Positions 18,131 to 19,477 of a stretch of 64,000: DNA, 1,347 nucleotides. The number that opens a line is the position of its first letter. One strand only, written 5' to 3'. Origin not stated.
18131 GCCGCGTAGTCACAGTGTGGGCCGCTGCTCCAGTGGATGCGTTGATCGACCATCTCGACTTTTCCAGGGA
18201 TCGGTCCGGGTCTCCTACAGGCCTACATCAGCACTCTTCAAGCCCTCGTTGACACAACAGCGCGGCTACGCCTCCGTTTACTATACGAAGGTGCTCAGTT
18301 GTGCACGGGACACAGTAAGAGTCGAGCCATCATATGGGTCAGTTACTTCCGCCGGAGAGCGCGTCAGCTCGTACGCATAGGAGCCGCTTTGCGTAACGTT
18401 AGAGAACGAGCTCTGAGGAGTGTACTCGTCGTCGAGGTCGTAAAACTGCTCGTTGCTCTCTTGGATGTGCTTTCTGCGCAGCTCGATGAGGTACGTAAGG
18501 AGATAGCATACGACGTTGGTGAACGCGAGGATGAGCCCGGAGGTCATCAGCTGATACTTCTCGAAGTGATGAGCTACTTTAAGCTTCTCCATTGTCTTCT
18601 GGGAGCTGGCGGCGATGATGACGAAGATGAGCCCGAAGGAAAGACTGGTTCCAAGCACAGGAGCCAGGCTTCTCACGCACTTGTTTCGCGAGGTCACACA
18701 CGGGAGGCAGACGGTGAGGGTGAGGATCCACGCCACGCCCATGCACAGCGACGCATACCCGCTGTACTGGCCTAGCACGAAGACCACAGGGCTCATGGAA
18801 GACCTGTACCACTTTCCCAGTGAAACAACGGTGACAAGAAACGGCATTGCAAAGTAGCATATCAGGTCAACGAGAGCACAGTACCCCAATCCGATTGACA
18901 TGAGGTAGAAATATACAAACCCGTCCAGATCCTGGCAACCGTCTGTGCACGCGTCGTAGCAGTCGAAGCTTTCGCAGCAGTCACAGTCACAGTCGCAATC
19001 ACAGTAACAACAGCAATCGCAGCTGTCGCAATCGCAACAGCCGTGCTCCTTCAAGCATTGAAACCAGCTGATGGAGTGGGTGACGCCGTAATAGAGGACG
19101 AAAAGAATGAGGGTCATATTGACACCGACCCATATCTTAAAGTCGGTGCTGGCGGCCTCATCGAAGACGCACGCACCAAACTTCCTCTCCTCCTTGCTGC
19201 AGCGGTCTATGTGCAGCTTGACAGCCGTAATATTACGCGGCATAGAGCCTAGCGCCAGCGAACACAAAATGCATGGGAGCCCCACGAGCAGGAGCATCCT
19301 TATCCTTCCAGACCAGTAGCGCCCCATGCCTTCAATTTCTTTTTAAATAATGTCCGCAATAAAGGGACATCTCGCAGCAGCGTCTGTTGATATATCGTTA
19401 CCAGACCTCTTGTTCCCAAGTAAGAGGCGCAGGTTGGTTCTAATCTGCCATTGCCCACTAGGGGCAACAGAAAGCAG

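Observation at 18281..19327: Polytopic membrane protein carrying a cysteine/aspartate string (20 Cys in about 35 residues) encoded by a hexanucleotide-periodic tract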

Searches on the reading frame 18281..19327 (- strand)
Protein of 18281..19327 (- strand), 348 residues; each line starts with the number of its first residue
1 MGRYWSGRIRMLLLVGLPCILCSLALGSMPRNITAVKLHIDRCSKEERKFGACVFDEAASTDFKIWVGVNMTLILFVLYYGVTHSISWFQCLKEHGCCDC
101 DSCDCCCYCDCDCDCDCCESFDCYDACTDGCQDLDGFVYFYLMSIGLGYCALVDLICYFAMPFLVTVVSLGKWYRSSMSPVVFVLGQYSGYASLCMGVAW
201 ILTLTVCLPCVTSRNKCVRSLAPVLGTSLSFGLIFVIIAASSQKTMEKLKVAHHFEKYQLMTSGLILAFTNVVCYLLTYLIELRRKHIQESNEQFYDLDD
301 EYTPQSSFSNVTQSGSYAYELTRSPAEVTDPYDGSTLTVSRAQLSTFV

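Call 5: search_protein_families(library=pfam, proteins=[window:18281-19327:-], max_evalue=0.01)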
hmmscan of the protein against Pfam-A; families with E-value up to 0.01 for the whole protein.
window:18281-19327:- (348 aa): 0 families

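Call 6: search_dna_similar(query=window:18281-19327:-, collection=phages, mode=protein)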
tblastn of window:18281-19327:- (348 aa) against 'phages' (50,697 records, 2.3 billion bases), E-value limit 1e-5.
No match.
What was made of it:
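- Tried and rejected: tblastn against phage records found no match, and the window is eukaryotic (call 6).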

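Call 7: find_homologous_proteins(query=window:18281-19327:-, max_evalue=0.01)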
Query window:18281-19327:- (348 aa): 5 proteins with E <= 0.01 among 1822 candidates.
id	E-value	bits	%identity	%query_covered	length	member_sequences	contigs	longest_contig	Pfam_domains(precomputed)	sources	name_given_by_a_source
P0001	1.1e-237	806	100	100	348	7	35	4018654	-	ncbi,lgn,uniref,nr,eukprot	ncbi:hypothetical protein GL50803_003269 [Giardia duodenalis]|uniref:Uncharacterized protein n=1 Tax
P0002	8.3e-190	648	85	100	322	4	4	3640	-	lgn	-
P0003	1.1e-168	579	76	100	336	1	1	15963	-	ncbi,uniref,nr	ncbi:Hypothetical protein GLP15_4085 [Giardia lamblia P15]|uniref:Uncharacterized protein n=1 Tax=Gi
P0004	4.0e-151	521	66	100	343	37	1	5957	-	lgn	-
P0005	4.0e-137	475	59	99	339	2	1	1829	-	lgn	-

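Call 10: list_cluster_members(proteins=[P0001, P0002, P0003, P0004, P0005])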
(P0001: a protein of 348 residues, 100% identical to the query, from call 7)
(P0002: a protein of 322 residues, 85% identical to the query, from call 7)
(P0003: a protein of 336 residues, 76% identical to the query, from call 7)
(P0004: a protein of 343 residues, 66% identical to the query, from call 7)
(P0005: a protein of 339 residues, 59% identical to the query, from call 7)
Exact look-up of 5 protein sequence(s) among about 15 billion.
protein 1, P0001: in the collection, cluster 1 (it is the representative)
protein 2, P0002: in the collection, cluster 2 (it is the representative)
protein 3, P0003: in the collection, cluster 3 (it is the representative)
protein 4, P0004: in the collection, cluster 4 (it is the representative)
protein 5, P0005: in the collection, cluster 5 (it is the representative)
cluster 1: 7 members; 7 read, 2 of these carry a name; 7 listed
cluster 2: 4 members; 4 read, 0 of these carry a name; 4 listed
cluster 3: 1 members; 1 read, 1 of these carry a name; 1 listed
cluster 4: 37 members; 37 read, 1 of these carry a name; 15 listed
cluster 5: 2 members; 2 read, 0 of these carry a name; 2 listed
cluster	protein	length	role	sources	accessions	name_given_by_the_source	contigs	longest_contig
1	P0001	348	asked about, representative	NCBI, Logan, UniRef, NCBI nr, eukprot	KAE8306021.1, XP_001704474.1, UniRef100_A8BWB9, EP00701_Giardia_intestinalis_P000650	hypothetical protein GL50803_003269 [Giardia duodenalis] | Uncharacterized protein n=1 Tax=Giardia intestinalis (strain ATCC 50803 / WB clone C6) ... | hypothetical protein GL50803_003269 [Giardia intestinalis]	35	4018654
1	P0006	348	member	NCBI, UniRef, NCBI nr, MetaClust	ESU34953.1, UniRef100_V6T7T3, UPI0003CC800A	Hypothetical protein DHA2_153990 [Giardia duodenalis] | Uncharacterized protein n=1 Tax=Giardia intestinalis TaxID=5741 RepID=V6T7T3_GIAIN | Hypothetical protein DHA2_153990 [Giardia intestinalis]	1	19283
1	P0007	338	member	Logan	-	-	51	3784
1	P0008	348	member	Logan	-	-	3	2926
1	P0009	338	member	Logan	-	-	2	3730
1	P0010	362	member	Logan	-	-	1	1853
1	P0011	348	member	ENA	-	-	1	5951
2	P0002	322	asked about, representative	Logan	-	-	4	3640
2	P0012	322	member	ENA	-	-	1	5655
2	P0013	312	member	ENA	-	-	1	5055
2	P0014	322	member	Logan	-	-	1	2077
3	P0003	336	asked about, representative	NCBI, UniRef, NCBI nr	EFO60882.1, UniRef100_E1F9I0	Hypothetical protein GLP15_4085 [Giardia lamblia P15] | Uncharacterized protein n=1 Tax=Giardia intestinalis (strain P15) TaxID=658858 ...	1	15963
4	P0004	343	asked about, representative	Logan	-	-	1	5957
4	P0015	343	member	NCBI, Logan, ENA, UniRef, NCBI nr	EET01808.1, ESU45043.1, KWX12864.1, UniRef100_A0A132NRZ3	hypothetical protein QR46_3177 [Giardia duodenalis assemblage B] | Uncharacterized protein n=3 Tax=Giardia intestinalis TaxID=5741 RepID=A0A132NRZ3_GIAIN | Hypothetical protein GL50581_921 [Giardia intestinalis ATCC 50581]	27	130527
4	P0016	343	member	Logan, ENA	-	-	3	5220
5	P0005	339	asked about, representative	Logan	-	-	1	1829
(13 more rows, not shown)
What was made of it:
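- Checked: It is 100% identical to GL50803_3269 / XP_001704474 / KAE8306021 of Giardia WB (calls 7, 10).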

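Call 18: find_encoding_contigs(protein=P0002, flank=3000, max_places=4)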
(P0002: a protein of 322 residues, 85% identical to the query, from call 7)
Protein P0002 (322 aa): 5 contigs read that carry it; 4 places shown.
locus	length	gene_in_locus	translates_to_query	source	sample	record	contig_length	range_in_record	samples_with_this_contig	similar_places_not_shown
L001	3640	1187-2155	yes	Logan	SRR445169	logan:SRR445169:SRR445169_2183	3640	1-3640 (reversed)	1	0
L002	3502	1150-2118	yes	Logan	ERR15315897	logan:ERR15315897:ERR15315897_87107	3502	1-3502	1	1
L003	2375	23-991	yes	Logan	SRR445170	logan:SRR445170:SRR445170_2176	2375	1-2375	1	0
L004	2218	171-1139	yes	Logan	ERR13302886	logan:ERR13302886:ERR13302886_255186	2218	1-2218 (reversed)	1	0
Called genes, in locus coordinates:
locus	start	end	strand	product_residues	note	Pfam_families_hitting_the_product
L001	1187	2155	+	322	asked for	-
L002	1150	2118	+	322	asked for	-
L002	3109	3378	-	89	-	-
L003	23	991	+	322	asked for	-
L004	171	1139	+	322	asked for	-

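Call 19: find_encoding_contigs(protein=P0005, flank=3000, max_places=3)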
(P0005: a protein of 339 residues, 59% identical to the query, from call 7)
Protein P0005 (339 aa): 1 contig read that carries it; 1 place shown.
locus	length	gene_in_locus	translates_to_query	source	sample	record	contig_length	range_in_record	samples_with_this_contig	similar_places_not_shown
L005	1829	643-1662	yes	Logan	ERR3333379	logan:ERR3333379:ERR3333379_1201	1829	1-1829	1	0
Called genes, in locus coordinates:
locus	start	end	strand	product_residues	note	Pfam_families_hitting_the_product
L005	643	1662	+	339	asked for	-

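Call 20: find_encoding_contigs(protein=P0003, flank=6000, max_places=2)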
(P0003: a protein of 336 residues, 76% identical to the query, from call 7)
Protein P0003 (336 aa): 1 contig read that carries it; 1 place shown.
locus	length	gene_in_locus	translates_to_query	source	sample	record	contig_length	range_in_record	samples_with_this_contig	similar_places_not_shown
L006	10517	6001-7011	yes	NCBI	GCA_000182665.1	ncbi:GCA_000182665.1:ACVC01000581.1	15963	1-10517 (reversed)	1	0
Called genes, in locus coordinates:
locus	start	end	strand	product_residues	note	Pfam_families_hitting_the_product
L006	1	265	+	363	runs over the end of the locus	PF03302:VSP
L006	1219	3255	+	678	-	PF07690:MFS_1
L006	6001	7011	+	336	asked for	-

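Call 21: find_encoding_contigs(protein=P0004, flank=3000, max_places=2)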
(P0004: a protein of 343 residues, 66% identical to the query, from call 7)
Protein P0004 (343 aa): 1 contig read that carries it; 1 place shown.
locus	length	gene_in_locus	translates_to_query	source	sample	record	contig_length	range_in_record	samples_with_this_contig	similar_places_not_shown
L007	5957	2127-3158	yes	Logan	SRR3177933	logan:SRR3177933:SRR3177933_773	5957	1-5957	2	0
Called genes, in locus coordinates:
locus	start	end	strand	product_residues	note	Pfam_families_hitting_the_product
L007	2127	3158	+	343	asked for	-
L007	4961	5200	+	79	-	-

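Call 22: predict_structure(alignment_id=A1)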
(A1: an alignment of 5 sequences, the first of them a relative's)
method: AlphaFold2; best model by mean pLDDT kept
length: 348 residues; sequences in the alignment: 5
mean_pLDDT: 40.4   pTM: 0.37
mean pLDDT of the five models: 40.4, 39.1, 39.1, 37.0, 36.5
residues with pLDDT >= 90: 0; 70-90: 0; 50-70: 68; < 50: 280
segments of 3 or more residues with pLDDT < 50: 1-12, 27-30, 33-35, 50-52, 84-149, 156-186, 201-348
pLDDT, mean of each block of 10 residues (from residue 1): 37 50 50 51 56 49 58 56 47 42 32 36 37 41 48 48 33 35 48 51 43 31 41 46 41 39 42 43 31 26 25 24 24 27 24
secondary structure, 60 per line:
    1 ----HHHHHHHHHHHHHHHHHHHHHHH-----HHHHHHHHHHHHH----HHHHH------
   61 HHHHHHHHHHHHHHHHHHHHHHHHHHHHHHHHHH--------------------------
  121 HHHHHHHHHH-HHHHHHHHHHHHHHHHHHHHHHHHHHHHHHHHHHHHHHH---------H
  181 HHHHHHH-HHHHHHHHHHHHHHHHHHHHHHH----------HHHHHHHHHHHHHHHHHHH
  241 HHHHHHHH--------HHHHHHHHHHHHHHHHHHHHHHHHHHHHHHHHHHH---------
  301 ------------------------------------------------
elements in order: H5-27 H33-45 H50-54 H61-94 H121-130 H132-170 H180-187 H189-211 H222-248 H257-291
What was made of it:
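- The AlphaFold2 model of the protein itself is unusable (pLDDT 40, call 22).
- Tried and rejected: AlphaFold2 on the WB protein with 5 sequences gave pLDDT 40 and is unusable (call 22).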

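Call 26: search_protein_representatives(alignment_id=A1)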
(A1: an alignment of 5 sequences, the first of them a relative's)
Query: 5 sequences, 340 profile positions. Proteins with E-value up to 0.001 (for the whole library): 6; up to 1e-10: 4; up to 1e-30: 1. The best 6 are listed.
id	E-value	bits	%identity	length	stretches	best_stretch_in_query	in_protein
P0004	1.2e-197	672.1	-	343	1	1-340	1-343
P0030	1.3e-28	116.4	-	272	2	119-300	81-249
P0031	8.9e-27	110.4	-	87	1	54-130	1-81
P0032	1.6e-12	63.5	-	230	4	6-50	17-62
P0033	1.3e-08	50.8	-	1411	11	98-155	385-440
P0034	2.0e-08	50.1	-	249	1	10-273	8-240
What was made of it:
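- On Giardia-restricted six-helix family (3269 / 95451 / GMRT_11397), defined here: Profile search of 1.84 billion representatives: P0030 at E = 1.3e-28 and P0034 at E = 2e-8 (call 26).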

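Call 28: list_cluster_members(proteins=[P0030, P0034, P0031, P0032])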
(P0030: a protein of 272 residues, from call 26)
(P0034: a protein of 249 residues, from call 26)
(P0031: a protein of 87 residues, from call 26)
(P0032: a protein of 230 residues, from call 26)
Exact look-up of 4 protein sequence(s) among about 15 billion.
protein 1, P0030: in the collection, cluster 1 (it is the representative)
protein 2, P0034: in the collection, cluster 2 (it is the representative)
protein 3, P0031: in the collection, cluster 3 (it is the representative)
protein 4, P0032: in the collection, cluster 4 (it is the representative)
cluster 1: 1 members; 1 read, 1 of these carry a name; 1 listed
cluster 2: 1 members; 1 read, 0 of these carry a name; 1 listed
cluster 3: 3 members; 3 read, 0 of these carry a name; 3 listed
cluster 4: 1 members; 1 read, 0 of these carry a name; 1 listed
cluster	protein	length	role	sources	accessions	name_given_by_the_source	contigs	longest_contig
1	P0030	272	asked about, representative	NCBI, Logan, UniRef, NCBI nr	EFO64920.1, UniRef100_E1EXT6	Hypothetical protein GLP15_818 [Giardia lamblia P15] | Uncharacterized protein n=1 Tax=Giardia intestinalis (strain P15) TaxID=658858 ...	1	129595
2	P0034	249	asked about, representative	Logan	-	-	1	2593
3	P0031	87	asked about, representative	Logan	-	-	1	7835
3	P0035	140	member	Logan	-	-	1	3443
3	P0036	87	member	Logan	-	-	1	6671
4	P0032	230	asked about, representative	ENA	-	-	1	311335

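Call 29: search_protein_families(library=pfam, proteins=[P0001, P0030, P0034, P0004, P0005], max_evalue=10)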
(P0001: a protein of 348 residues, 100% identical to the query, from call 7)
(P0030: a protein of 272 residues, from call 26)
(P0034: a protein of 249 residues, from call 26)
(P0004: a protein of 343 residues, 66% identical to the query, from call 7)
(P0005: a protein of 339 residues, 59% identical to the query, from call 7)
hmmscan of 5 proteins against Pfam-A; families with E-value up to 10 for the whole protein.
P0001 (348 aa): 3 families
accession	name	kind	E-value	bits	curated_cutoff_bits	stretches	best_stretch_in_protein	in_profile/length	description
PF15673.10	Ciart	-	0.057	13.2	27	1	196-238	165-206/278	Circadian-associated transcriptional repressor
PF14163.11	SieB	-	0.12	12.5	26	1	233-293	6-63/147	Super-infection exclusion protein B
PF09843.14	DUF2070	-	0.48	9.1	30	1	177-288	86-182/561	Predicted membrane protein (DUF2070)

P0030 (272 aa): 2 families
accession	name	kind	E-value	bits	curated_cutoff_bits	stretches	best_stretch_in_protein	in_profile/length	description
PF20179.3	MSS51_C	-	0.032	14.4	27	1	4-46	121-163/185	MSS51 C-terminal domain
PF04535.17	CASP_dom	-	0.76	9.9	26.2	2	5-56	44-95/151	Casparian strip membrane protein domain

P0034 (249 aa): 1 family
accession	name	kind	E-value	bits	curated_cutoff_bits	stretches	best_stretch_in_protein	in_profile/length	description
PF06143.16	Baculo_11_kDa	-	1.8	8.6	28.4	1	179-201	33-55/84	Baculovirus 11 kDa family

P0004 (343 aa): 3 families
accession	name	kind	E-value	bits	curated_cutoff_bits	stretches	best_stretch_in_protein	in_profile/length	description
PF09843.14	DUF2070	-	0.073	11.8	30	1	176-283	90-182/561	Predicted membrane protein (DUF2070)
PF05987.18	DUF898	-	0.38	10.2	28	1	215-296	184-265/336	Bacterial protein of unknown function (DUF898)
PF17247.7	DUF5316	-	8.3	6.7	28.7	1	251-276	47-72/74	Family of unknown function (DUF5316)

P0005 (339 aa): 1 family
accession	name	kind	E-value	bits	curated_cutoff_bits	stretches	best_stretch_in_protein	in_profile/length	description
PF19297.4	QcrA_N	-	0.48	10.2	27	1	141-200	64-123/222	QcrA subunit N-terminal region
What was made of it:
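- On DnaJC5 / cysteine-string protein: No DnaJ hit in Pfam (calls 5, 29).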

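Call 31: find_homologous_proteins(query=A2, max_evalue=0.01)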
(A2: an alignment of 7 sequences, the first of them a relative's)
Query A2 (7 sequences) (348 aa, profile of the alignment): 7 proteins with E <= 0.01 among 8000 candidates.
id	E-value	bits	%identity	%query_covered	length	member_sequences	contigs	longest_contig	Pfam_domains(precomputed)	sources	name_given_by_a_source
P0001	1.8e-176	604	100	100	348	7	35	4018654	-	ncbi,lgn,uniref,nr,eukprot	ncbi:hypothetical protein GL50803_003269 [Giardia duodenalis]|uniref:Uncharacterized protein n=1 Tax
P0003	1.6e-172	591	76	100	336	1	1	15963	-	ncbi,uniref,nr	ncbi:Hypothetical protein GLP15_4085 [Giardia lamblia P15]|uniref:Uncharacterized protein n=1 Tax=Gi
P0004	1.5e-171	588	66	100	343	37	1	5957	-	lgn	-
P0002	5.9e-169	580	85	100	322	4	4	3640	-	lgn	-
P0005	4.0e-167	574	59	99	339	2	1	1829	-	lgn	-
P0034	3.2e-79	285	29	42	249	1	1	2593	-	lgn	-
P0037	9.8e-53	198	27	42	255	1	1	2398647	-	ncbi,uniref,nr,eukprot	ncbi:hypothetical protein GMRT_11397 [Giardia muris]|uniref:Uncharacterized protein n=1 Tax=Giardia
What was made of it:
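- On Giardia-restricted six-helix family (3269 / 95451 / GMRT_11397), defined here: P0037 at E = 9.8e-53 (call 31).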

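Call 38: search_solved_structures(query=A3, max_evalue=10)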
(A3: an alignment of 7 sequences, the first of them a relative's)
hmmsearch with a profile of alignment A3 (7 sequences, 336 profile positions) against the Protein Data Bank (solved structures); distinct sequences matched with E-value up to 10: 8.
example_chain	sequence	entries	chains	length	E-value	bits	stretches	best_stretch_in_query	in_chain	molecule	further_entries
1oed_A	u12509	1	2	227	0.12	14.6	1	169-287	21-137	Acetylcholine receptor subunit alpha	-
4aq5_A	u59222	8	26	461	0.13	14.5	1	168-287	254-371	ACETYLCHOLINE RECEPTOR SUBUNIT ALPHA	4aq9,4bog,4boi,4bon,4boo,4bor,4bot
8fdw_B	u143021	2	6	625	0.2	13.9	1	32-114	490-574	Spike protein S2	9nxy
9nx2_A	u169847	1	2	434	0.25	13.5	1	169-287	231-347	Acetylcholine receptor subunit alpha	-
8f2s_A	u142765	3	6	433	0.25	13.5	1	169-287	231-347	Acetylcholine receptor subunit alpha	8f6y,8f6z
6uwz_A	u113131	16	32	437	0.26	13.5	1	169-287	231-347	Acetylcholine receptor subunit alpha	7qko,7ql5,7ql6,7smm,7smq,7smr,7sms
9yf0_A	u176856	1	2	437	0.56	12.4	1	169-227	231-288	Acetylcholine receptor subunit alpha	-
28sx_A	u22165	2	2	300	5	9.3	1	135-263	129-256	Putative transporter, sodium/bile acid transporter family protein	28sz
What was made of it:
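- Closest known: Juxtamembrane poly-Cys S-acylation sites of membrane proteins. Same: The family profile gave a weak, non-significant hit (E = 0.2) to a spike S2 chain (call 38).
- Tried and rejected: A PDB sequence profile search gave a best E of 0.12 (acetylcholine receptor TM region), which is not significant (call 38).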

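Call 45: predict_structure(alignment_id=A4)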
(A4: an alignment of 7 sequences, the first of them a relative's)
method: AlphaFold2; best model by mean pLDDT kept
length: 255 residues; sequences in the alignment: 7
mean_pLDDT: 64.7   pTM: 0.60
mean pLDDT of the five models: 64.7, 63.6, 63.2, 61.5, 59.5
residues with pLDDT >= 90: 0; 70-90: 74; 50-70: 163; < 50: 18
segments of 3 or more residues with pLDDT < 50: 1-5, 101-103, 249-255
pLDDT, mean of each block of 10 residues (from residue 1): 50 69 66 74 75 63 65 78 76 65 54 68 72 71 57 64 63 63 57 66 67 60 67 67 58 31
secondary structure, 60 per line:
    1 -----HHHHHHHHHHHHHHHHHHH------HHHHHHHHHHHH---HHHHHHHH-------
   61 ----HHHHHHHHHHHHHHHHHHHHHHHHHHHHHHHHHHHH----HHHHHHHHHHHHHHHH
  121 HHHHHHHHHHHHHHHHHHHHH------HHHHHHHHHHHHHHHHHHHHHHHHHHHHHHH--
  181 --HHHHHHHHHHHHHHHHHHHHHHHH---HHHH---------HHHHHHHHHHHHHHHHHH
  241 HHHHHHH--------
elements in order: H6-24 H31-42 H46-53 H65-100 H105-141 H148-178 H183-206 H210-213 H223-247
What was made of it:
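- Tried and rejected: AlphaFold2 on the G. muris homologue with 7 sequences gave pLDDT 64.7 and pTM 0.60 (call 45).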

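Call 51: fold_search(model_id=the predicted structure, library=pdb)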
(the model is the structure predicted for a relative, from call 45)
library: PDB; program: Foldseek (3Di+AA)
matches with E <= 10: 113; with E <= 0.001: 0
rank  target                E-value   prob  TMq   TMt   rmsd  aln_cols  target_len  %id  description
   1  9dzw_A                1.0e+00  0.80  0.28  0.43   6.7       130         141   22  De novo calcium channel hexamer, CalC6_3 with DHR extensions (released 2025-10-01)
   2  8itl_R                1.1e+00  0.18  0.23  0.21  13.1       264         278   11  Cryo-EM structure of GIPR splice variant 1 (SV1) in complex with Gs protein (released 2023-10-18)
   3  8r5s_A                1.2e+00  0.18  0.24  0.25  14.2       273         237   12  t113 - De-novo designed soluble homotetramer (released 2024-11-27)
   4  8wa3_R                1.4e+00  0.33  0.28  0.26   9.7       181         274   19  Cryo-EM structure of peptide free and Gs-coupled GIPR (released 2024-03-06)
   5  7n7p_A                1.6e+00  0.12  0.19  0.17  20.1       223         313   13  Cryo-EM structure of human TMEM120A (released 2021-09-01)
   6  6gux                  1.8e+00  0.09  0.16  0.17  16.2       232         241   16  Dark-adapted structure of Archaerhodopsin-3 at 100K (released 2019-10-09)
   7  6guz                  1.9e+00  0.08  0.15  0.16  17.3       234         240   16  Ground state structure of Archaerhodopsin-3 obtained from LCP crystals using a thin-film sandwich at room temperature (released 2019-10-09)
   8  7kox_A                1.9e+00  0.08  0.14  0.11  20.3       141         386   19  Alpha-7 nicotinic acetylcholine receptor bound to epibatidine and PNU-120596 in the activated state (released 2021-03-17)
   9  9lxr_R                2.2e+00  0.12  0.25  0.22  15.7       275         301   11  A Cryo-EM structure of LA-PTH-PTH1R-Beta-arrestin1 complex (state 1 conformation) (released 2025-09-10)
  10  5xjj                  2.4e+00  0.14  0.28  0.19  18.7       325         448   14  Crystal structure of a MATE family protein (released 2017-09-20)
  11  9ly3_R                2.4e+00  0.13  0.26  0.22  15.1       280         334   12  A Cryo-EM structure of LA-PTH-PTH1R-V2RT-Beta-arrestin1 complex (state 2 conformation) (released 2026-03-04)
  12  9in7                  2.7e+00  0.12  0.25  0.27  15.8       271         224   13  True-atomic resolution crystal structure of the closed state of the viral channelrhodopsin OLPVR1 (released 2025-03-12)
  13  5jae_B                2.7e+00  0.02  0.12  0.07  23.2       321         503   12  LeuT in the outward-oriented, Na+-free return state, P21 form at pH 6.5 (released 2016-06-01)
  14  9qzo                  3.0e+00  0.08  0.20  0.12  19.7       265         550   14  Cryo-EM structure of rat SLCO2A1 in the apo state. (released 2026-02-11)
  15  1kg8                  3.1e+00  0.06  0.16  0.18  17.0       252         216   14  X-ray structure of an early-M intermediate of bacteriorhodopsin (released 2001-12-05)
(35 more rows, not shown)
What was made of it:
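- Tried and rejected: Foldseek against PDB gave a best E of 1.0 and TM-scores of 0.31 or less (call 51).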

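Call 54: find_homologous_proteins(query=P0030, max_evalue=0.01)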
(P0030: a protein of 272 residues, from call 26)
Query P0030 (272 aa): 11 proteins with E <= 0.01 among 4541 candidates.
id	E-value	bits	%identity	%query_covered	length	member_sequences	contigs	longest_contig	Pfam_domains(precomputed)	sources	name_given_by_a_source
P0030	9.6e-170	581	100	100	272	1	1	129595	-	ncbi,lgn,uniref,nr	ncbi:Hypothetical protein GLP15_818 [Giardia lamblia P15]|uniref:Uncharacterized protein n=1 Tax=Gia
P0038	5.1e-114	399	69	100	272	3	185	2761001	-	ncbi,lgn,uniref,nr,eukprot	ncbi:hypothetical protein GL50803_0095451 [Giardia duodenalis]|uniref:Uncharacterized protein n=1 Ta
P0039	9.6e-106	372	64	100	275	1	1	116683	-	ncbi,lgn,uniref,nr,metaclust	ncbi:hypothetical protein QR46_0480 [Giardia duodenalis assemblage B]|uniref:Uncharacterized protein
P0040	3.0e-104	367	65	100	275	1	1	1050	-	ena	-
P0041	5.0e-104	366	64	100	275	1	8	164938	-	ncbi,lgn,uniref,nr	ncbi:Hypothetical protein GSB_150093 [Giardia duodenalis]|uniref:MARVEL domain-containing protein n=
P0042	7.6e-104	365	64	100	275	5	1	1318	-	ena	-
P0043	1.4e-103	364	61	100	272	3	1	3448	-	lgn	-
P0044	2.0e-99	351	63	100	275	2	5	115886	-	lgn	-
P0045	8.5e-97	342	61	100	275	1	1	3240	-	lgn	-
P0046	1.4e-75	273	56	83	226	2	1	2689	-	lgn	-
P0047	1.1e-60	224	63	67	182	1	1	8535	-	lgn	-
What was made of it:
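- On MARVEL domain: The label comes only from UniRef for one paralogue (call 54).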
